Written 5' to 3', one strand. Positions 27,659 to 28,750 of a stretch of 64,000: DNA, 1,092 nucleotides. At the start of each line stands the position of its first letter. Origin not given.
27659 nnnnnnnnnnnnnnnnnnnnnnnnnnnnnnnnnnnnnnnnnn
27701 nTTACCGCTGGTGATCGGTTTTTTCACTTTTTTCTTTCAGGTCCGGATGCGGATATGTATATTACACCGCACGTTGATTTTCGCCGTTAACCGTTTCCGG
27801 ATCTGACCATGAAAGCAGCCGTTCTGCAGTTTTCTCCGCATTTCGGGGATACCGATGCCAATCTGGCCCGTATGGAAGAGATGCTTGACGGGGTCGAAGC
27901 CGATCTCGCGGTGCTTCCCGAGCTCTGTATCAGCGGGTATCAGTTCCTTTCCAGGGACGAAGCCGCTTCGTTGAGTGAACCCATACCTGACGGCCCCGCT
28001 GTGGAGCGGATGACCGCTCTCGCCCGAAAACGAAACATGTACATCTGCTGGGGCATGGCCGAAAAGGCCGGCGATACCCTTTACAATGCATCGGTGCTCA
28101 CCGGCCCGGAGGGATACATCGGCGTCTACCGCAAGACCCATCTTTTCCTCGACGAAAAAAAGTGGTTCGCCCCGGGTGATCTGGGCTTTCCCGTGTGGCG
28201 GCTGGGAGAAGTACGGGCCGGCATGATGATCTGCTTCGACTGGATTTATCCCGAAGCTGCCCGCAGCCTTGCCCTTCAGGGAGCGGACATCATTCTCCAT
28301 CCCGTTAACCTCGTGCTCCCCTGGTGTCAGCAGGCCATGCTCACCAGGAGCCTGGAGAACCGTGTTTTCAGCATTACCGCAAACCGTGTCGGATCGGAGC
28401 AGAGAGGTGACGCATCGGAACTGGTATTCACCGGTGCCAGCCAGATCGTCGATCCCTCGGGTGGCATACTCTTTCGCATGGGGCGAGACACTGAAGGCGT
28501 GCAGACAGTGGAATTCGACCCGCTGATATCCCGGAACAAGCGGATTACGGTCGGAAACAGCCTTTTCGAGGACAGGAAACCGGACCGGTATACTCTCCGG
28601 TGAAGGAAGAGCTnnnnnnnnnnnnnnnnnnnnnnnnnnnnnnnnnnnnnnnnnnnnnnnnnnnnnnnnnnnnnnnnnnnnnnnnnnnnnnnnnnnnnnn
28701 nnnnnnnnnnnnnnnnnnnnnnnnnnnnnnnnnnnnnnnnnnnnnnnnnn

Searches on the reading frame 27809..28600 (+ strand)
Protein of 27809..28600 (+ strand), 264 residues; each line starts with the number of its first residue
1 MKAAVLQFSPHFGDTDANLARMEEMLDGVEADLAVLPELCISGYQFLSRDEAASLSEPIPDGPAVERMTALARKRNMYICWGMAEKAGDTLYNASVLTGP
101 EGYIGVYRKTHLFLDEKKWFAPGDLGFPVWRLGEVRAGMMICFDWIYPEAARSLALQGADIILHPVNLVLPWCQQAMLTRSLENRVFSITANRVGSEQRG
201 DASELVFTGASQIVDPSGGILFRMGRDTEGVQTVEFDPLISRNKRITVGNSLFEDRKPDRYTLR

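Call 48: search_protein_families(library=pfam, proteins=[window:27809-28600:+], max_evalue=0.00001)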
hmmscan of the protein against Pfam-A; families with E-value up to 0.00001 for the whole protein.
window:27809-28600:+ (264 aa): 1 family
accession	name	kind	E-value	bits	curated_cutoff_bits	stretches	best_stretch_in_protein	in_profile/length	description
PF00795.27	CN_hydrolase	-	2.2e-48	165.3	23.2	1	2-237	1-247/256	Carbon-nitrogen hydrolase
